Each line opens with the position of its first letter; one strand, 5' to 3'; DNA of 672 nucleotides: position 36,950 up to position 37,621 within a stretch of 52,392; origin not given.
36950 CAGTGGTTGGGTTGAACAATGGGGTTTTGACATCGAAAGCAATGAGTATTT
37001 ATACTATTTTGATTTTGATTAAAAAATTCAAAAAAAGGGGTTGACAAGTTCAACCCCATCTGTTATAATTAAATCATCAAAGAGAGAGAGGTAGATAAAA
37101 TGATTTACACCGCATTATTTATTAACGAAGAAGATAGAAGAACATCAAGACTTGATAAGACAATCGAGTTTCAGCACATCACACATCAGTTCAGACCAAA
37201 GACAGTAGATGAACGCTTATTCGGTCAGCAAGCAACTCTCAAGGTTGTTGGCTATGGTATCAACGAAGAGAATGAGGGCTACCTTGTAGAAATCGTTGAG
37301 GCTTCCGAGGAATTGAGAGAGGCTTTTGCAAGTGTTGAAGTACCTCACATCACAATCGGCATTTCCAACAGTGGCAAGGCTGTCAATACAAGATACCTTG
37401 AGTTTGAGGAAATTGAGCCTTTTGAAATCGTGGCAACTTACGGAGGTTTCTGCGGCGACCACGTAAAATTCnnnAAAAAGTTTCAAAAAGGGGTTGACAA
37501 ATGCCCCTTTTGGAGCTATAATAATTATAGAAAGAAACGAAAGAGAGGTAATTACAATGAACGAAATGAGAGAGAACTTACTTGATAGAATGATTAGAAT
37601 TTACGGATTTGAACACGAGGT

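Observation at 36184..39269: Split T4-Pnk (separate kinase and HAD phosphatase genes) flanking a compact 2H phosphoesterase: RNA end-healing or signal-nucleotide degrading module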

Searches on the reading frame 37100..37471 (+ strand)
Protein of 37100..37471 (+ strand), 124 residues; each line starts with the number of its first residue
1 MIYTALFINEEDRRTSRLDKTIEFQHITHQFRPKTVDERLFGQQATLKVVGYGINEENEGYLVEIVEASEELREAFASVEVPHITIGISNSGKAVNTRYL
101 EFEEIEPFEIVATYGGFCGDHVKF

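Call 3: search_protein_families(library=pfam, max_evalue=1, proteins=[window:37100-37471:+])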
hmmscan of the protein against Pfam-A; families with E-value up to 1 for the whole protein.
seq(124 aa): 0 families

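Call 4: search_protein_families(library=phrogs, max_evalue=0.01, proteins=[window:37100-37471:+])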
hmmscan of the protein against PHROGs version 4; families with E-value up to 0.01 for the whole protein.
seq(124 aa): 0 families

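Call 7: search_dna_similar(query=window:37100-37471:+, collection=phages, mode=protein, max_evalue=0.01, max_rows=30)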
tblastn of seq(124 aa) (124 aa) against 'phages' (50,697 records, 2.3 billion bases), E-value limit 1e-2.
No match.

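Call 8: search_solved_structures(query=window:37100-37471:+, max_evalue=10, show_alignments=3)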
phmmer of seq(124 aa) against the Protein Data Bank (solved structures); distinct sequences matched with E-value up to 10: 4.
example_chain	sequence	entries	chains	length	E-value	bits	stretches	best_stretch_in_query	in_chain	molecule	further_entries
3wwh_A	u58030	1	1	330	1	13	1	29-86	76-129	(R)-amine transaminase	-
3wwi_A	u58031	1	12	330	1.4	12.6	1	29-82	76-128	(R)-amine transaminase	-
1r3d_A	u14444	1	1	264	1.4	12.5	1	45-95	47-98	conserved hypothetical protein VC1974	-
4pjq_A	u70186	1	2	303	2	12.1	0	59-106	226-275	Pentatricopeptide repeat protein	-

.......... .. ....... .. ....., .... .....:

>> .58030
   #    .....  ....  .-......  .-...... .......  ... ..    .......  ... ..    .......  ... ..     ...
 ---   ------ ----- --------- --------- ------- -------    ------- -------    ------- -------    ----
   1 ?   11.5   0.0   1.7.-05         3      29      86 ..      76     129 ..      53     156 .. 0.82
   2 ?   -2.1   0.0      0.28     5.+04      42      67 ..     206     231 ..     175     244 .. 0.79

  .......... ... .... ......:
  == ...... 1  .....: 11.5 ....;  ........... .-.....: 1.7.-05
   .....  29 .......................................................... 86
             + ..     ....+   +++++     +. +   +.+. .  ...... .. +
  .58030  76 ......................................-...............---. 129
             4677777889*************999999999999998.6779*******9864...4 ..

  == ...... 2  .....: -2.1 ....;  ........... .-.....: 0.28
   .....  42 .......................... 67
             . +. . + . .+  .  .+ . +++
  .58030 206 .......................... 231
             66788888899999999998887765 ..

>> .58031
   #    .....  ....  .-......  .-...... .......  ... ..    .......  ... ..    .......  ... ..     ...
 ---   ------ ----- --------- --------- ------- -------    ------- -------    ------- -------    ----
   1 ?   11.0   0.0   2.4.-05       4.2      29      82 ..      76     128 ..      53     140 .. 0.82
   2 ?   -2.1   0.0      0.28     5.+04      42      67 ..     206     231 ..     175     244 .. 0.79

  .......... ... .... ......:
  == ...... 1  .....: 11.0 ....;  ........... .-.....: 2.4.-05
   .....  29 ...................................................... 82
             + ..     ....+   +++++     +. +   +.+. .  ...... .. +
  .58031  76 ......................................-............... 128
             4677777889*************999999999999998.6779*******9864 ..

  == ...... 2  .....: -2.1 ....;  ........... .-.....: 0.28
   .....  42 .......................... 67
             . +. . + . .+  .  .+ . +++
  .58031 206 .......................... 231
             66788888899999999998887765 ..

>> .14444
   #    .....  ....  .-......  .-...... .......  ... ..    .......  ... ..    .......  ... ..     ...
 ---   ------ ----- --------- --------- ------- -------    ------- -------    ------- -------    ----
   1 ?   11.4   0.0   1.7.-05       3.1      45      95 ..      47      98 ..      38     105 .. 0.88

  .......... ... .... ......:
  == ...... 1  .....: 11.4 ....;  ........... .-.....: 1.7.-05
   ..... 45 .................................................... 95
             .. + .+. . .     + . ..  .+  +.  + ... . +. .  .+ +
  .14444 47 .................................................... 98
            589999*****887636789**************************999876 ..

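Call 9: find_homologous_proteins(query=window:37100-37471:+, max_evalue=0.01)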
Query seq(124 aa) (124 aa): 18 proteins with E <= 0.01 among 28 candidates.
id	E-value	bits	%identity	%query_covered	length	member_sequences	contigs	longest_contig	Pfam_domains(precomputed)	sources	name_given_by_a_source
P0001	1.7e-75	269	100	100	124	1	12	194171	-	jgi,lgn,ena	jgi:hypothetical protein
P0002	5.8e-57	209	79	98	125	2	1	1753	-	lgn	-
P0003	3.7e-54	200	76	94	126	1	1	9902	-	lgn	-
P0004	3.6e-45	171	65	100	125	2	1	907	-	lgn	-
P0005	7.5e-44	167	68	94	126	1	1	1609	-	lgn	-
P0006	1.5e-34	137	55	94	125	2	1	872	-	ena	-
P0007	4.0e-34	135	55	94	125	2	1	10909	-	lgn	-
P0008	1.2e-33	134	54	94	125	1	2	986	-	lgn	-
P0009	2.9e-33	133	53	94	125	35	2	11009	-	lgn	-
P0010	3.0e-33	132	54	93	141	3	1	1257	-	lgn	-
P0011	2.1e-27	114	54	84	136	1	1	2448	-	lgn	-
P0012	3.9e-26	110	49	84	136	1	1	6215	-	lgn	-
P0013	8.8e-25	105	48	84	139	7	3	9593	-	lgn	-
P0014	2.3e-24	104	51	81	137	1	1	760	-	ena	-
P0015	4.3e-24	103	44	95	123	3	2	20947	-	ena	-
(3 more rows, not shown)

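Call 12: find_encoding_contigs(protein=P0001, flank=10000, max_places=6)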
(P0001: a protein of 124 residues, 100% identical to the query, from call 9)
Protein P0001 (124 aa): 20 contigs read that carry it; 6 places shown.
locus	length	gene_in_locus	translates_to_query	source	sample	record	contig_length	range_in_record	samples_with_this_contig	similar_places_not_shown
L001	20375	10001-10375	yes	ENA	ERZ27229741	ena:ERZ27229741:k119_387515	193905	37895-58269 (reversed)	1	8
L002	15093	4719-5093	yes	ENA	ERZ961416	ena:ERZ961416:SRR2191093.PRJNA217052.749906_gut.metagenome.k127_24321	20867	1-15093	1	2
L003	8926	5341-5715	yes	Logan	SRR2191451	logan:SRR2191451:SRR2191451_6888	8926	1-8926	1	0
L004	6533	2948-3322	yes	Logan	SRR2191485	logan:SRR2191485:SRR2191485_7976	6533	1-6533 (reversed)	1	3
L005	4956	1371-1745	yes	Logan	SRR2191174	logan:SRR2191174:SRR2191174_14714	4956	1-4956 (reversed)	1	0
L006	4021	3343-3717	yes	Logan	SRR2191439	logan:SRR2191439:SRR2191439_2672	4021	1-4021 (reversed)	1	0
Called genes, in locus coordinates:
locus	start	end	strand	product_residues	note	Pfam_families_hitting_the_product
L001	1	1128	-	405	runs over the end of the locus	PF27269:YonG_N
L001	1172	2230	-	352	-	-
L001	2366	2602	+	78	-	-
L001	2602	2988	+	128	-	-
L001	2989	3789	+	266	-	PF00763:THF_DHG_CYH, PF02882:THF_DHG_CYH_C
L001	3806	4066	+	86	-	PF04014:MazE_antitoxin (faint)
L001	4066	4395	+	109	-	-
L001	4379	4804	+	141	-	PF24043:DUF7352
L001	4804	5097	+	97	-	-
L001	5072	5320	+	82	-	-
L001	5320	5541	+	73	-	-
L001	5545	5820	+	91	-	PF13240:Zn_Ribbon_1 (faint)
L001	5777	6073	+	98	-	-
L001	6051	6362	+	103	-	PF24591:Phage_YunG-like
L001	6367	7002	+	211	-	PF22751:DUF488-N3a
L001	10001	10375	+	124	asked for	-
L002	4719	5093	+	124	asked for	-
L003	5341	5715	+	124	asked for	-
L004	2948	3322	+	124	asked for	-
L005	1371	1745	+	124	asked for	-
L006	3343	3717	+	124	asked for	-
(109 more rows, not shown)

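Call 14: search_solved_structures(query=A1, max_evalue=10, show_alignments=3)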
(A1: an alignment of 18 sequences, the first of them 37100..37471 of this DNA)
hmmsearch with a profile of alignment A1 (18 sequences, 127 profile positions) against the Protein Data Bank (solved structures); distinct sequences matched with E-value up to 10: 4.
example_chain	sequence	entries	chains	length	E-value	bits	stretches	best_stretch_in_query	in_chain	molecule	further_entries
6o38_G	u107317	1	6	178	0.21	14.9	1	28-74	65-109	Type II secretion chaperone CpaB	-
3gs9_A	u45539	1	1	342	0.34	14.3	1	15-81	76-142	Protein gp18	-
5ks8_C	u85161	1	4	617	0.34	14.2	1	20-85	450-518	Pyruvate carboxylase subunit beta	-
8up5_P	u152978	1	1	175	1.1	12.6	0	25-54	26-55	KEOPS complex subunit Pcc1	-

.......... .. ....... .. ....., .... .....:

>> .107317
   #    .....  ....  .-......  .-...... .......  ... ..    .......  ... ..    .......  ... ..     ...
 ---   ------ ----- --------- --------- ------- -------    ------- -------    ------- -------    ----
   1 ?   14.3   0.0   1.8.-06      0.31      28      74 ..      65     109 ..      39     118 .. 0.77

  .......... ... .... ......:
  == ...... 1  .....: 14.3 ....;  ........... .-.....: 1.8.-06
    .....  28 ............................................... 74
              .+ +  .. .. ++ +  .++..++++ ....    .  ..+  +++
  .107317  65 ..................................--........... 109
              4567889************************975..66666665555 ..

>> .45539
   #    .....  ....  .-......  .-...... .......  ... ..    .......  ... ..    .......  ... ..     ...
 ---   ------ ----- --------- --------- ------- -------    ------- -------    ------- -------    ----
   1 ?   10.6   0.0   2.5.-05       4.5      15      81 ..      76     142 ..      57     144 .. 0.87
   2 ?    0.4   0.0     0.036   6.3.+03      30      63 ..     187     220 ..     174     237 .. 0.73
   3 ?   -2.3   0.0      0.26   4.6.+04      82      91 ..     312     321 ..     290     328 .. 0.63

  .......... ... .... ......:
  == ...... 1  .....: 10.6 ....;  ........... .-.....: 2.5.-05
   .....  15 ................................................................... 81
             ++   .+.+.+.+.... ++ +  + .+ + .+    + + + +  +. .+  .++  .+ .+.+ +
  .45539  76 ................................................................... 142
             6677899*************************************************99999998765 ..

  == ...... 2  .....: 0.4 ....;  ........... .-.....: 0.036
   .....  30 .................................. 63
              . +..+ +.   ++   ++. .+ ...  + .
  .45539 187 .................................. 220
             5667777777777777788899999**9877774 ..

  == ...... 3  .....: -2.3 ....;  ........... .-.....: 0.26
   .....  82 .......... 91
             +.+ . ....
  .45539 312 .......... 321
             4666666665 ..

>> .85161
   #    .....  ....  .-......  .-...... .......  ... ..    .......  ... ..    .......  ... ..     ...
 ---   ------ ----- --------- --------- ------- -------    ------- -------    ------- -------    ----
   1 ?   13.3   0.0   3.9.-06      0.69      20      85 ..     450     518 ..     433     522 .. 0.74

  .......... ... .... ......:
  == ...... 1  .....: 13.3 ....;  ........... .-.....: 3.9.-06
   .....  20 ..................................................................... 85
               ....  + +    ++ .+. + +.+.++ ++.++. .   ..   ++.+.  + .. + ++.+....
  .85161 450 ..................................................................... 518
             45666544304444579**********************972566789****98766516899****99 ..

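Call 18: search_protein_families(library=ncbifam, max_evalue=1, proteins=[window:37100-37471:+])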
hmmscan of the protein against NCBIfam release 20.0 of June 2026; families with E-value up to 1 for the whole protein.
seq(124 aa): 1 family
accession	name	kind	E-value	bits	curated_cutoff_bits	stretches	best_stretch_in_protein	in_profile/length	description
NF053742.1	LipS1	equivalog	0.1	12.1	230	1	36-102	109-169/268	LipS1 family lipoyl synthase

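Call 19: search_protein_families(library=padloc, max_evalue=1, proteins=[window:37100-37471:+])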
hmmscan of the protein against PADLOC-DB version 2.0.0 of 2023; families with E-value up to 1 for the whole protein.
seq(124 aa): 0 families

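Call 20: predict_structure(alignment_id=A1)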
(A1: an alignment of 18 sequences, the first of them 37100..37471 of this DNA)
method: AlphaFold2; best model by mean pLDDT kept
length: 124 residues; sequences in the alignment: 18
mean_pLDDT: 92.7   pTM: 0.85
mean pLDDT of the five models: 92.7, 90.8, 82.6, 79.7, 79.2
residues with pLDDT >= 90: 106; 70-90: 13; 50-70: 5; < 50: 0
segments of 3 or more residues with pLDDT < 50: none
pLDDT, mean of each block of 10 residues (from residue 1): 95 92 93 94 98 94 97 93 91 72 97 96 95
secondary structure, 60 per line:
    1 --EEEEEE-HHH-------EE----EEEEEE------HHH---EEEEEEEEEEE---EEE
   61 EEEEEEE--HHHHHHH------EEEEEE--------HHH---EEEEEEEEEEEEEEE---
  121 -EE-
elements in order: E3-8 E26-31 E44-54 E58-67 H70-76 E83-88 E103-117

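Call 26: find_encoding_contigs(protein=P0015, flank=10000, max_places=3)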
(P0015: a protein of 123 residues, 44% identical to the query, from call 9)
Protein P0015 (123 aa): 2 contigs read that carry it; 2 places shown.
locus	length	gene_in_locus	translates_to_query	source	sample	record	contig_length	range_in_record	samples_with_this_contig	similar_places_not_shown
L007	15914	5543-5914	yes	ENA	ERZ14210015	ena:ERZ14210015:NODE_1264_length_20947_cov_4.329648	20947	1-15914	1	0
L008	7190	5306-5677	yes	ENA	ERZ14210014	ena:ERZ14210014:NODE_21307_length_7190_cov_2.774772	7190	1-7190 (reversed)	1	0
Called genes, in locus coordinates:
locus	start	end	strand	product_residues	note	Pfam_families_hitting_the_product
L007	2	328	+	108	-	?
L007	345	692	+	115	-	-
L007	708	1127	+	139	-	-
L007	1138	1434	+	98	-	-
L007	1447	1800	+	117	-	-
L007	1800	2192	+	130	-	-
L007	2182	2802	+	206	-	-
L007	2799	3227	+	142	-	-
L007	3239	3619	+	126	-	-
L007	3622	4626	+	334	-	-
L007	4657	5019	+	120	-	-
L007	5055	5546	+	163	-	-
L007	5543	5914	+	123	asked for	-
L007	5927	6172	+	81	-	-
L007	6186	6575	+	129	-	-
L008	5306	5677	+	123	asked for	-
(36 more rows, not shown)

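Call 27: find_encoding_contigs(protein=P0009, flank=10000, max_places=3)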
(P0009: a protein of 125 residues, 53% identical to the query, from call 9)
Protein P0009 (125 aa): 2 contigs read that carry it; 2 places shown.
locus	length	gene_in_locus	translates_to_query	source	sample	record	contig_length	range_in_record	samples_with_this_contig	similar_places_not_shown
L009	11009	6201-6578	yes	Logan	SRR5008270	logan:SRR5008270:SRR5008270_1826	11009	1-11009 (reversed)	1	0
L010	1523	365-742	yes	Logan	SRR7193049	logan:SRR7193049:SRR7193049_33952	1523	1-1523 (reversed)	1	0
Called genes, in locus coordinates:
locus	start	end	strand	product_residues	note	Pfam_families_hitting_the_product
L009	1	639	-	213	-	?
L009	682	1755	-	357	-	-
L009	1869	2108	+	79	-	-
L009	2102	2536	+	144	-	-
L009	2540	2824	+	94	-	-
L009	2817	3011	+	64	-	-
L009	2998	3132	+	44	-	-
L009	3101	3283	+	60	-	-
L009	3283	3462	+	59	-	-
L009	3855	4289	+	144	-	-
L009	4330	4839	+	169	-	PF08433:KTI12, PF13238:AAA_18 (weak), PF13671:AAA_33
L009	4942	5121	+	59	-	-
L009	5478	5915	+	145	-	-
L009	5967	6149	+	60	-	-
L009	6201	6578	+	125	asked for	-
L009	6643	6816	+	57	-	-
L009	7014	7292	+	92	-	-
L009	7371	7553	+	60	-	-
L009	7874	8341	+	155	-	-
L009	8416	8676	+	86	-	-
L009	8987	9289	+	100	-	-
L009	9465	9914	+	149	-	PF06941:NT5C (faint)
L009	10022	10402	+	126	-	PF05014:Nuc_deoxyrib_tr, PF15891:Nuc_deoxyri_tr2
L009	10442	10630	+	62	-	-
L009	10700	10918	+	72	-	-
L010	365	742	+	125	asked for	-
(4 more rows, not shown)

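Call 28: find_encoding_contigs(protein=P0013, flank=10000, max_places=3)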
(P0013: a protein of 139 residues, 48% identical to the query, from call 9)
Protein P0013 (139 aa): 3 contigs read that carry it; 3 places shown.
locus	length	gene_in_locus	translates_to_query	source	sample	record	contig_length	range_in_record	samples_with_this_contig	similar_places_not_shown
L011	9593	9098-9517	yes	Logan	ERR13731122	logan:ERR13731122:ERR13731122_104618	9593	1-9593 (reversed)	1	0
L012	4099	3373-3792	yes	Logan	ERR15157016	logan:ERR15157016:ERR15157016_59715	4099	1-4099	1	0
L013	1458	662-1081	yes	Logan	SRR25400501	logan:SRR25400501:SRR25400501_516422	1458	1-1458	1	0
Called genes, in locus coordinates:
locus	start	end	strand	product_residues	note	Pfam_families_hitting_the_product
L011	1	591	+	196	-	?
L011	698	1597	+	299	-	PF04991:LicD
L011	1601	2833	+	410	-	PF01943:Polysacc_synt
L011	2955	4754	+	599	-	-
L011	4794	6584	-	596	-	PF12804:NTP_transf_3 (weak), PF00155:Aminotran_1_2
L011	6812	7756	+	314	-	PF00892:EamA, PF03151:TPT (faint), PF00892:EamA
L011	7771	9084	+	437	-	-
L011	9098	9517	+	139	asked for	-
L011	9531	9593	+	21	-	?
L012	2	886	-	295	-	?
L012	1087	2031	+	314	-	PF00892:EamA, PF03151:TPT (faint), PF00892:EamA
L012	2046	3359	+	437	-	-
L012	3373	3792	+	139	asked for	-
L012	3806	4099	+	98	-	?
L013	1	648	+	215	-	?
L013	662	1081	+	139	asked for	-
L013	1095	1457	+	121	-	?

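Call 42: fold_search(model_id=the predicted structure, library=viral)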
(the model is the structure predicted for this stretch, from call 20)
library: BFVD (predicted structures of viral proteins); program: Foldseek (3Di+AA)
matches with E <= 10: 543; with E <= 0.001: 3
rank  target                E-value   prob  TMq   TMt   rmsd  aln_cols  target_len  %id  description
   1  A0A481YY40            1.3e-04  1.00  0.57  0.11   6.1       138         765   17  RNA ligase [Marseillevirus LCMAC202]
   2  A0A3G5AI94            1.9e-04  1.00  0.56  0.27   4.4       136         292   18  Uncharacterized protein [Sylvanvirus sp.]
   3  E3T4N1                3.7e-04  1.00  0.57  0.11   5.4       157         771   13  Uncharacterized protein [Cafeteria roenbergensis virus (strain BV-PW1)]
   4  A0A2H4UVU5            2.7e-03  1.00  0.53  0.35   3.5       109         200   16  Uncharacterized protein [Bodo saltans virus]
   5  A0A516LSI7            2.9e-03  1.00  0.53  0.44   5.8       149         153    7  (no name in the UniProt tables at hand)
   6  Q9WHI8                4.2e-03  1.00  0.63  0.07   4.9       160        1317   12  Envelope polyprotein [Walleye epidermal hyperplasia virus 1]
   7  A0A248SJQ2            4.5e-03  1.00  0.55  0.42   6.7       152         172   15  (no name in the UniProt tables at hand)
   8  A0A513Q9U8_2          5.9e-03  0.99  0.45  0.08   7.0       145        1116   11  Polyprotein 1a (Fragment) [Porcine torovirus]
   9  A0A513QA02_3          7.4e-03  0.99  0.43  0.08   6.9       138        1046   12  Polyprotein 1a (Fragment) [Porcine torovirus]
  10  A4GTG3                9.2e-03  1.00  0.62  0.08   7.8       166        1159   13  Envelope polyprotein [Walleye dermal sarcoma virus]
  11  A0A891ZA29            1.3e-02  0.96  0.42  0.27   7.7       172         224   11  (no name in the UniProt tables at hand)
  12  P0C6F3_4              1.4e-02  0.99  0.50  0.08   6.7       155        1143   12  Replicase polyprotein 1a [Berne virus]
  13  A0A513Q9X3            1.4e-02  0.99  0.45  0.06   6.8       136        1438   13  Polyprotein 1a (Fragment) [Porcine torovirus]
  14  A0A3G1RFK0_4          1.4e-02  0.99  0.50  0.07   6.1       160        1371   12  (no name in the UniProt tables at hand)
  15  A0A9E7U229            1.4e-02  0.98  0.46  0.34   9.2       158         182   16  (no name in the UniProt tables at hand)
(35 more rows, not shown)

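Call 47: search_protein_representatives(alignment_id=A1)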
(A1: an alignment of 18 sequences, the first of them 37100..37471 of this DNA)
Query: 18 sequences, 127 profile positions. Proteins with E-value up to 0.001 (for the whole library): 674; up to 1e-10: 446; up to 1e-30: 78. The best 150 are listed.
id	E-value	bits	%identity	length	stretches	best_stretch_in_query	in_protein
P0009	8.2e-54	197.3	-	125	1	3-126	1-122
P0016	3.0e-46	172.8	-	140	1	2-125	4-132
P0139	4.0e-43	162.8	-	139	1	2-126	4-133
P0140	1.1e-42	161.4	-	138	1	3-124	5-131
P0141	2.4e-42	160.2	-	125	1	1-126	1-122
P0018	2.4e-40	153.8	-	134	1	2-122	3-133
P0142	5.4e-40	152.6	-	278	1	2-123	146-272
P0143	2.9e-39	150.2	-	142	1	2-126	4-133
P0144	3.1e-39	150.2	-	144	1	2-124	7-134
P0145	6.3e-39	149.2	-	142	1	1-124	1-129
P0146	1.4e-38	148.1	-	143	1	2-124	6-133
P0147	4.3e-38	146.5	-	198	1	1-125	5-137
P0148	5.7e-38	146.1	-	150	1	2-123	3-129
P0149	7.6e-38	145.7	-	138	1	1-124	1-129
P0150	1.0e-37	145.3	-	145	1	2-123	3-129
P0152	1.2e-36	141.8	-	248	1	2-122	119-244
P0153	1.5e-36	141.5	-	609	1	3-123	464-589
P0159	3.4e-36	140.4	-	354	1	2-123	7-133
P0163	1.3e-35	138.4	-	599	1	3-124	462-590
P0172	2.1e-34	134.6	-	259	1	3-122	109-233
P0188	7.1e-33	129.6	-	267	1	3-126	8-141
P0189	7.4e-33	129.6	-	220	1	2-124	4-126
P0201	5.1e-32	126.8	-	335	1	2-126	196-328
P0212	5.7e-31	123.4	-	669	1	3-124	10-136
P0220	3.6e-30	120.9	-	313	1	2-123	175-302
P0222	3.9e-30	120.7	-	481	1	4-124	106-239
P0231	3.4e-29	117.7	-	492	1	4-123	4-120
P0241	1.7e-28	115.5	-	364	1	3-125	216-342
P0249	3.7e-27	111.1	-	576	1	2-125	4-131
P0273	6.1e-25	104.0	-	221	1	1-124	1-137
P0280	1.3e-24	102.9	-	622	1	5-125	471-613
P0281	1.4e-24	102.8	-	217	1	3-120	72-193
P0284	1.8e-24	102.4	-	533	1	2-124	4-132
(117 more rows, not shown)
